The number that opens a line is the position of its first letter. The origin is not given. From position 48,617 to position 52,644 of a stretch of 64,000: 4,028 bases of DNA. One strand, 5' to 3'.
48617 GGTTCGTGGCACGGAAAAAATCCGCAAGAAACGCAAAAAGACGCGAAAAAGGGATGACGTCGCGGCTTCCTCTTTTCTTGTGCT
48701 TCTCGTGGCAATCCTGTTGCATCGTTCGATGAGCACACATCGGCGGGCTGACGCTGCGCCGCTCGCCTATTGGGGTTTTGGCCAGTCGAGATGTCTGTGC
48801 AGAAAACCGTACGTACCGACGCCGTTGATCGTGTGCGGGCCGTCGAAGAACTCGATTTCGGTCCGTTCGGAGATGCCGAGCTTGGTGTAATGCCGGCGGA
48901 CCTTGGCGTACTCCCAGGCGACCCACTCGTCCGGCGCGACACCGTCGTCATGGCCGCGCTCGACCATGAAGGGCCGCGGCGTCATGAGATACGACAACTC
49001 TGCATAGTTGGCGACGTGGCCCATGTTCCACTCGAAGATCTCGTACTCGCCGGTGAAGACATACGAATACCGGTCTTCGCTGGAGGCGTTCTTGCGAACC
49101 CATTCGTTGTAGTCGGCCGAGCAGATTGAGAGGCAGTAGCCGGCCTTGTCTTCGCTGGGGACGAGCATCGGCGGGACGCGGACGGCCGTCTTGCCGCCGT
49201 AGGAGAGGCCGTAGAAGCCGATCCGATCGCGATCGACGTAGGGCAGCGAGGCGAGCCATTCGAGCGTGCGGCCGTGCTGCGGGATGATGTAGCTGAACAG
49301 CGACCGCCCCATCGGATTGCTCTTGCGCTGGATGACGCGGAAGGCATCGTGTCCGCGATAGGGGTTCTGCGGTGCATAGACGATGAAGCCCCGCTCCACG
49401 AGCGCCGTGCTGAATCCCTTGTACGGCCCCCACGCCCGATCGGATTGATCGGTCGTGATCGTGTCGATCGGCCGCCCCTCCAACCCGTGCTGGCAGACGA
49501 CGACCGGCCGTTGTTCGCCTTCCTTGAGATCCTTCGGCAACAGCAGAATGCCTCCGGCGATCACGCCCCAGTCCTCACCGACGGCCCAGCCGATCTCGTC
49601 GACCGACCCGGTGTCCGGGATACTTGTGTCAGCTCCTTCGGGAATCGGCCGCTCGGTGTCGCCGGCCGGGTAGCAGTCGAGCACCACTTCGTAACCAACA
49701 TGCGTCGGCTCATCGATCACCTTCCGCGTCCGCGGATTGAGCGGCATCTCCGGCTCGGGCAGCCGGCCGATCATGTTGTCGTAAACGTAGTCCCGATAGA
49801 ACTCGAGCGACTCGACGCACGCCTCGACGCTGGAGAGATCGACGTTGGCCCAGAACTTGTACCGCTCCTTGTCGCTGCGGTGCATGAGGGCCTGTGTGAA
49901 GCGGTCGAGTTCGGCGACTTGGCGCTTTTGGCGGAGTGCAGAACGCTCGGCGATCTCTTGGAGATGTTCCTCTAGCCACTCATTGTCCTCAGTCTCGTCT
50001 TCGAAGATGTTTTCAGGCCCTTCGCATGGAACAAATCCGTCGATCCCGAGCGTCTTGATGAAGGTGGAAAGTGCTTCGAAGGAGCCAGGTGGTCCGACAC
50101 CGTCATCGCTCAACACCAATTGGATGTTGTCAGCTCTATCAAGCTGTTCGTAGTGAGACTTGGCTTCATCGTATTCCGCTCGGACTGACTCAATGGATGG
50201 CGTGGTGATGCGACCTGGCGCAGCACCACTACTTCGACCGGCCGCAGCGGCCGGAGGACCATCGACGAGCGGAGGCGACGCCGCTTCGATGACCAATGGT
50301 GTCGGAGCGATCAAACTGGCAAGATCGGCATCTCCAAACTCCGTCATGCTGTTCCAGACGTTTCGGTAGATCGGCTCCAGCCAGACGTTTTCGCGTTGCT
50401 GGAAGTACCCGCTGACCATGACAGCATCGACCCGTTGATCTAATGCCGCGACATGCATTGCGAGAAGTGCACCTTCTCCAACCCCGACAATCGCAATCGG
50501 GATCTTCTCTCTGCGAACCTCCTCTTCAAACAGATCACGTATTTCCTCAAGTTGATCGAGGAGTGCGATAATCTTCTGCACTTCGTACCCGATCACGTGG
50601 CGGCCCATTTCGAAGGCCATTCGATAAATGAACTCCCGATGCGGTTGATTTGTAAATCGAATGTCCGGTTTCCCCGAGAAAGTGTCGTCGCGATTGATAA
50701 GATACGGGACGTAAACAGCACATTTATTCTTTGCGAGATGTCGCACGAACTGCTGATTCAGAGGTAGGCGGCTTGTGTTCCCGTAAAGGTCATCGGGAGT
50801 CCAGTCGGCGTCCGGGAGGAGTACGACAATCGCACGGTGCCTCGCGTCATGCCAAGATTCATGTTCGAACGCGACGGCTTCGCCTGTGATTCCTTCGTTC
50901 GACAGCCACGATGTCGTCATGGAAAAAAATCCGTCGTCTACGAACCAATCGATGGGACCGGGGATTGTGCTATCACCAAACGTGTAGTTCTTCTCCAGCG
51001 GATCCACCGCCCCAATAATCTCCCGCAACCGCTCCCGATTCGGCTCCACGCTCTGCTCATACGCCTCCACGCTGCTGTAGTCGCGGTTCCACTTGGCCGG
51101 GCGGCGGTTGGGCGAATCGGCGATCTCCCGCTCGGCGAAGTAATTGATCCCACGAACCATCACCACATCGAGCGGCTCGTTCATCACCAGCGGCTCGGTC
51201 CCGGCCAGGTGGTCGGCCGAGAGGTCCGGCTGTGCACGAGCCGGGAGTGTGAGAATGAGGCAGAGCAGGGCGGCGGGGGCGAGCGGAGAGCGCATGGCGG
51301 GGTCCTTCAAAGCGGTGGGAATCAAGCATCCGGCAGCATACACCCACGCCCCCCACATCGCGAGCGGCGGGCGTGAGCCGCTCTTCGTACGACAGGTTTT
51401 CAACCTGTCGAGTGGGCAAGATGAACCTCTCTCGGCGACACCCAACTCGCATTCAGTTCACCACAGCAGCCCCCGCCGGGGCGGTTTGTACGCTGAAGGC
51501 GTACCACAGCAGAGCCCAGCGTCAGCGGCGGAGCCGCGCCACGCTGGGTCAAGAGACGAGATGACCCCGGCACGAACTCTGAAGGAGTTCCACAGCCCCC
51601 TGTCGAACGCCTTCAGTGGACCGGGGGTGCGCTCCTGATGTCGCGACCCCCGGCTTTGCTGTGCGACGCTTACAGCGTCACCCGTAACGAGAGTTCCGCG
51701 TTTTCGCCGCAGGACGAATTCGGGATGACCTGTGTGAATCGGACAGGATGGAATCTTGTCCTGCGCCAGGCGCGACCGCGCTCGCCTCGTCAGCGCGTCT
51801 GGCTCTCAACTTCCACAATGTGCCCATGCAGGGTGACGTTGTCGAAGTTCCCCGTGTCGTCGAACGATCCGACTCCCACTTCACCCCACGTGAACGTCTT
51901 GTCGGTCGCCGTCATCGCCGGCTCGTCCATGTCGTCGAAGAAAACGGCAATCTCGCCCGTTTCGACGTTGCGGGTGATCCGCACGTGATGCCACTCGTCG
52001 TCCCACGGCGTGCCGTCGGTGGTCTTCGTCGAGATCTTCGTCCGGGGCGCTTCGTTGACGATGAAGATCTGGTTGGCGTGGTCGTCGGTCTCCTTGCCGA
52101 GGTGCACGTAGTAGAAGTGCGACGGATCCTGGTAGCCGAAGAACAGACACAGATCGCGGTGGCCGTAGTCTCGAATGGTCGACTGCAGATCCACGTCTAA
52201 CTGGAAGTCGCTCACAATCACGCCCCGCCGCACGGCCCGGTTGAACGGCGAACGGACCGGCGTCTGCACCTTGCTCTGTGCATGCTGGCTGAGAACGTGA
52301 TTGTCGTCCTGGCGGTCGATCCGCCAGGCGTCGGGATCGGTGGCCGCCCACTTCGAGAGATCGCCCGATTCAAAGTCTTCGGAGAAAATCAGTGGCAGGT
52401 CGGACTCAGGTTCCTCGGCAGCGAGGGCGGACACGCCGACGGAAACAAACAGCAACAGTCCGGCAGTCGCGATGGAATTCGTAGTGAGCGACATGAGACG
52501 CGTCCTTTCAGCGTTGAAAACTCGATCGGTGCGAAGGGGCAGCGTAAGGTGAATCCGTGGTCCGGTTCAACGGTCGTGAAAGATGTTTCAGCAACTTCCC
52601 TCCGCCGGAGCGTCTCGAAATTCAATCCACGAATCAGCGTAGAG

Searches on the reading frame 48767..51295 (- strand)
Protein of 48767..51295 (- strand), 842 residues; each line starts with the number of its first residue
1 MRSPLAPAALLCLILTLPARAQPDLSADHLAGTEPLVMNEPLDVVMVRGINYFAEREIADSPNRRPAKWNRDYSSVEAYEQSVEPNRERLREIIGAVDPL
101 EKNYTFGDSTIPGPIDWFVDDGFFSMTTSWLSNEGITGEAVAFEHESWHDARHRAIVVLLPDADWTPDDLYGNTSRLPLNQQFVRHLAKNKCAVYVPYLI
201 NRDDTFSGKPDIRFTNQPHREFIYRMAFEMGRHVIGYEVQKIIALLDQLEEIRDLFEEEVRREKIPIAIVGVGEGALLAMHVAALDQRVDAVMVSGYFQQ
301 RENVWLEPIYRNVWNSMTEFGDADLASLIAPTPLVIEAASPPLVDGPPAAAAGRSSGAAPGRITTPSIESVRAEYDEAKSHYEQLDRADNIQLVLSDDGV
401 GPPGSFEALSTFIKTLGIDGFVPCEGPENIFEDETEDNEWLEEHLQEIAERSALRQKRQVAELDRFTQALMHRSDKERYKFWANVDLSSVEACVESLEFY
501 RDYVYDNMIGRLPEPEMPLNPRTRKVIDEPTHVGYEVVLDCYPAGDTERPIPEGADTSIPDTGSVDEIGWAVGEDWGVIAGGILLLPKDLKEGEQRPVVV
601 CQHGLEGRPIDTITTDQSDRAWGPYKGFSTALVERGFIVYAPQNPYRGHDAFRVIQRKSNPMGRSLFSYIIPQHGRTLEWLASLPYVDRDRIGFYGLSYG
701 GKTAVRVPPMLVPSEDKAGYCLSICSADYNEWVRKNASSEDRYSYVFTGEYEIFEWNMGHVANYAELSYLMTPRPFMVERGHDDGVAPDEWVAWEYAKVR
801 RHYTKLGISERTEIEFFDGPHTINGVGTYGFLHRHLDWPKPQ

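Call 13: search_protein_families(library=pfam, proteins=[window:48767-51295:-])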
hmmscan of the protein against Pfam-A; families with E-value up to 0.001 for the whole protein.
window:48767-51295:- (842 aa): 1 family
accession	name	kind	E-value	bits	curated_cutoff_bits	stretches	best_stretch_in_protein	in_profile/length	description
PF01738.24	DLH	-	0.0002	21.5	21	0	629-707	34-114/217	Dienelactone hydrolase family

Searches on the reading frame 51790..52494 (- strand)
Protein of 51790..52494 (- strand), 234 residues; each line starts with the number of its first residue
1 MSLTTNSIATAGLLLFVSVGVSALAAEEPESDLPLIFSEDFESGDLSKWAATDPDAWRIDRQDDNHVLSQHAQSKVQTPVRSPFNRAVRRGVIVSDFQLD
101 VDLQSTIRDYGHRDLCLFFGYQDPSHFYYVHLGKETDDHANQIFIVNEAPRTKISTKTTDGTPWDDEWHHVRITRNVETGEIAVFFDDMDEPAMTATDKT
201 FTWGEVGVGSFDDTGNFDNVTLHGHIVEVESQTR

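Call 13: search_protein_families(library=pfam, proteins=[window:51790-52494:-])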
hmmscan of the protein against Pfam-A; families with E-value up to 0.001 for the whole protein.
window:51790-52494:- (234 aa): 0 families

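Call 16: find_encoding_contigs(protein=window:51790-52494:-, flank=10000, max_places=10)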
Protein window:51790-52494:- (234 aa): 4 contigs read that carry it; 2 places shown.
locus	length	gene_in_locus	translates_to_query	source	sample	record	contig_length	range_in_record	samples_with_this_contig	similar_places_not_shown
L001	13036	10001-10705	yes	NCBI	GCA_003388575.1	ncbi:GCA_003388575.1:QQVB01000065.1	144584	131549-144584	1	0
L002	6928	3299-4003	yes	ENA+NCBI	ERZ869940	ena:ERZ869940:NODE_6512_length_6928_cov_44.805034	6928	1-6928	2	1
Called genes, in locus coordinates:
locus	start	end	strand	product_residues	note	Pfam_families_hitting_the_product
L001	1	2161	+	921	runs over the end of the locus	PF00675:Peptidase_M16, PF05193:Peptidase_M16_C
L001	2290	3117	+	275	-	PF07596:SBP_bac_10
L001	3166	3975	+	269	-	PF07596:SBP_bac_10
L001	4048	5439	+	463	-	PF04715:, PF00425:Chorismate_bind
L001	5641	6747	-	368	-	PF01145:Band_7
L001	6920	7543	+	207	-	PF05076:SUFU (weak)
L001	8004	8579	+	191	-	PF08843:AbiEii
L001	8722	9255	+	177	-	-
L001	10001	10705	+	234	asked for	-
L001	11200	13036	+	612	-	?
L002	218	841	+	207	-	PF05076:SUFU (weak)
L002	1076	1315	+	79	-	-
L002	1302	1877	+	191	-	PF08843:AbiEii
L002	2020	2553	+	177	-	-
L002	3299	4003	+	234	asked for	-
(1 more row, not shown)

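Call 93: find_homologous_proteins(query=window:51790-52494:-)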
Query window:51790-52494:- (234 aa): 5006 proteins with E <= 0.001 among 5695 candidates; the best 120 are listed.
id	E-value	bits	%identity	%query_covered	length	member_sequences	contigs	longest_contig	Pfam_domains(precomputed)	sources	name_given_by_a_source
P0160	1.0e-151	521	97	100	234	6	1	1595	-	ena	-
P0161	1.3e-149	514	96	100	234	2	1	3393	-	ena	-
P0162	1.2e-147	508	94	100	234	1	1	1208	-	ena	-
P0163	3.6e-116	405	76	94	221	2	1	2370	-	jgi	jgi:hypothetical protein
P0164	9.2e-115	400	74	94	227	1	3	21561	-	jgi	jgi:hypothetical protein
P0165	4.9e-113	394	75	94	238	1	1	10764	-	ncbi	-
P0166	6.4e-108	378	75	94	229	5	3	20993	-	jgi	jgi:hypothetical protein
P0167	1.7e-106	373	72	97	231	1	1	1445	-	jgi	jgi:hypothetical protein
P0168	3.4e-104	365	70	95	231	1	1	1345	-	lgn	-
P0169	5.4e-104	365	70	95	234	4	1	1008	-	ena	-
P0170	8.1e-103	361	71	88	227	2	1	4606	-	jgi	jgi:hypothetical protein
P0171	1.5e-102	360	69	97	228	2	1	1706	-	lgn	-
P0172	1.9e-102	360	69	97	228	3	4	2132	-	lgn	-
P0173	3.7e-102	359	68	100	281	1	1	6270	-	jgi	jgi:hypothetical protein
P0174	3.8e-102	359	69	97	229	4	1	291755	-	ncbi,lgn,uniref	ncbi:hypothetical protein [Maioricimonas sp. JC845]|uniref:hypothetical protein n=1 Tax=Maioricimona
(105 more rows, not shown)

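Call 94: find_encoding_contigs(protein=P0161, flank=3000, max_places=4)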
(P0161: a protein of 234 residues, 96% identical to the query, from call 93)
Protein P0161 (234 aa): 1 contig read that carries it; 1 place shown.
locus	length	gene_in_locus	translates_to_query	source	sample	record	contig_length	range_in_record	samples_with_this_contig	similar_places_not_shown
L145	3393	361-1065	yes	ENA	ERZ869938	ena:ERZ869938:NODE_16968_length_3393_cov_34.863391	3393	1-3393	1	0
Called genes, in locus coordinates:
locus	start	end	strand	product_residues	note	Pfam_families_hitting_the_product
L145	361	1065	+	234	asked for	-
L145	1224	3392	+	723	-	?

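Call 95: find_encoding_contigs(protein=P0164, flank=4000, max_places=3)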
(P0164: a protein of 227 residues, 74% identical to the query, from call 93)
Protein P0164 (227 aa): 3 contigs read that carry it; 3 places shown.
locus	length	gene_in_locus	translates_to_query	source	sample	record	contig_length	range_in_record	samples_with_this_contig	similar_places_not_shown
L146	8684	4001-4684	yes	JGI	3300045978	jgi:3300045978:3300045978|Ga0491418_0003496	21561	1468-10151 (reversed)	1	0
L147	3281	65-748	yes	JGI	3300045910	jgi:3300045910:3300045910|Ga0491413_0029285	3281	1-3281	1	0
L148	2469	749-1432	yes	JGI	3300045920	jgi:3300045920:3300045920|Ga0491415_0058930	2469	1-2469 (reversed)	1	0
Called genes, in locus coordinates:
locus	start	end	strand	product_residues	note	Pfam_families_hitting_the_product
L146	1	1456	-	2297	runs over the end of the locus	PF04234:CopC (faint), PF01835:MG2, PF17791:MG3 (weak), PF01835:MG2 (weak), PF27334:Mycolysin_N (faint), PF07703:A2M_BRD, PF00207:A2M, PF17973:bMG10, +1 more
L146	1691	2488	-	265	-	PF02146:SIR2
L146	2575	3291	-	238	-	-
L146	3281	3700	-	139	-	-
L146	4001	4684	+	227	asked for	-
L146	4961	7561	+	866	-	-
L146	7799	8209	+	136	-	PF12127:FloA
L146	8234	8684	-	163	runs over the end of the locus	-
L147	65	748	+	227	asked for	-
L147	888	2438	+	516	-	-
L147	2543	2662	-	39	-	-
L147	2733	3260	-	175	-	-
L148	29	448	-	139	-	-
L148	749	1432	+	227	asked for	-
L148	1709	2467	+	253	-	?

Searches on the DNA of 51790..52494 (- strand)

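Call 114: search_with_rna_model(model_id=R1, sources=[L003, L005, L006, L007, L008, L009, L010, L011, L012, L013, L014, L015, L016, L024, L025, L030, L038, L042, L045, L048, L057, L058, L066, L074, L080, L082, L084, L092, L098, L099, L100, L101, L102, L105, L107, L111, L112, L117, L129, L133, L134, L136, L137, L145, L146, L147, L148, L018, L001], max_evalue=0.01)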
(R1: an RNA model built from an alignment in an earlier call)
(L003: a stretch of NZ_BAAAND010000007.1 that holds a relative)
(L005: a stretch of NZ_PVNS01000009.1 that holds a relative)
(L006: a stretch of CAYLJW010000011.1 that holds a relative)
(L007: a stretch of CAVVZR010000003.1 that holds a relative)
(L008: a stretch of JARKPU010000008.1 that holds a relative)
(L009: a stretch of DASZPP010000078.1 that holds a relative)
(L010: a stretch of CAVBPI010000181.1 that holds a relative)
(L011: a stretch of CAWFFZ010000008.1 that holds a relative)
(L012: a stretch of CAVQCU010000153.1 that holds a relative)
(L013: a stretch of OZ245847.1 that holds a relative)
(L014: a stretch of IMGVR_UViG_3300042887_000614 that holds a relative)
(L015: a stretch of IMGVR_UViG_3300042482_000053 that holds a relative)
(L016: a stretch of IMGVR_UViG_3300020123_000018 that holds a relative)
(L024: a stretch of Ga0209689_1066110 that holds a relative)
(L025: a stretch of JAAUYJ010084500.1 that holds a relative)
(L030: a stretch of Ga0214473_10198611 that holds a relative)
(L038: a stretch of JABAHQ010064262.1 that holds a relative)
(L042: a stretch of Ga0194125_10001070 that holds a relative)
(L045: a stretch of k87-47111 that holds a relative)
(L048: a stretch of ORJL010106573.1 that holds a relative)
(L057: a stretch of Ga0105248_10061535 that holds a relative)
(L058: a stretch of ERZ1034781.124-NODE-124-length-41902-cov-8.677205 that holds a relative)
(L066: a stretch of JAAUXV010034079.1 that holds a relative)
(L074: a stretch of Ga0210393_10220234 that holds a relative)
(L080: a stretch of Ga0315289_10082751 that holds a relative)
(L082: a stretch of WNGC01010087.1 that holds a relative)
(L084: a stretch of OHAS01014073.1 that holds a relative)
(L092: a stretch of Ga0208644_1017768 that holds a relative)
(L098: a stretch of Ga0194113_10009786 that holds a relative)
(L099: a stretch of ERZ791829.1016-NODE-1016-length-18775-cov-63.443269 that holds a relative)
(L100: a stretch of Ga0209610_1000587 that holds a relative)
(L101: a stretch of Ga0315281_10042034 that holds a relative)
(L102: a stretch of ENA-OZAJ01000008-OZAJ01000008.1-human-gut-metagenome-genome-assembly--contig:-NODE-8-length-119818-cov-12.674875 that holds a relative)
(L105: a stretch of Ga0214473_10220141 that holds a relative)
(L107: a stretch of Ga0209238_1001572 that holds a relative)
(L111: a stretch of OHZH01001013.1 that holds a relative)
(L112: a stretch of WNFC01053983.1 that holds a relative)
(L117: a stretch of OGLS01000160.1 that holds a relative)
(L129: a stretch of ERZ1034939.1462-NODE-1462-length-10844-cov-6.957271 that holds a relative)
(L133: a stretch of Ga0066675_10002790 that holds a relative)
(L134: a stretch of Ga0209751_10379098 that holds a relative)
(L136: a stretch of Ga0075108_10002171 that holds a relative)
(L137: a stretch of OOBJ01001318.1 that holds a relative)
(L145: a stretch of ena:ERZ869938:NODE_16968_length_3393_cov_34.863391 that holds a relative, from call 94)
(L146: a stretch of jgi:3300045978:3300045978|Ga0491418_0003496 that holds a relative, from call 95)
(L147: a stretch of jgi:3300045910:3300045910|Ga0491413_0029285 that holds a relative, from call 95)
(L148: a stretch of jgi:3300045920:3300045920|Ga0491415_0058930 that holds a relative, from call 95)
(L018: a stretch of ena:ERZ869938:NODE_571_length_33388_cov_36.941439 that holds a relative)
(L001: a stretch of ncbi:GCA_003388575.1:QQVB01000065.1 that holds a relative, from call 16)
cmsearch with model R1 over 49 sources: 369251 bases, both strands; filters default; matches with E-value up to 0.01: 3.
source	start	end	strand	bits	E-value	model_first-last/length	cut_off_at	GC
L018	8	66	-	40.8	2.9e-07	1-45/45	no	0.69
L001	10816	10874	+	40.8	3e-07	1-45/45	no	0.69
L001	10947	11006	-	36.4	3.2e-06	1-45/45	no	0.72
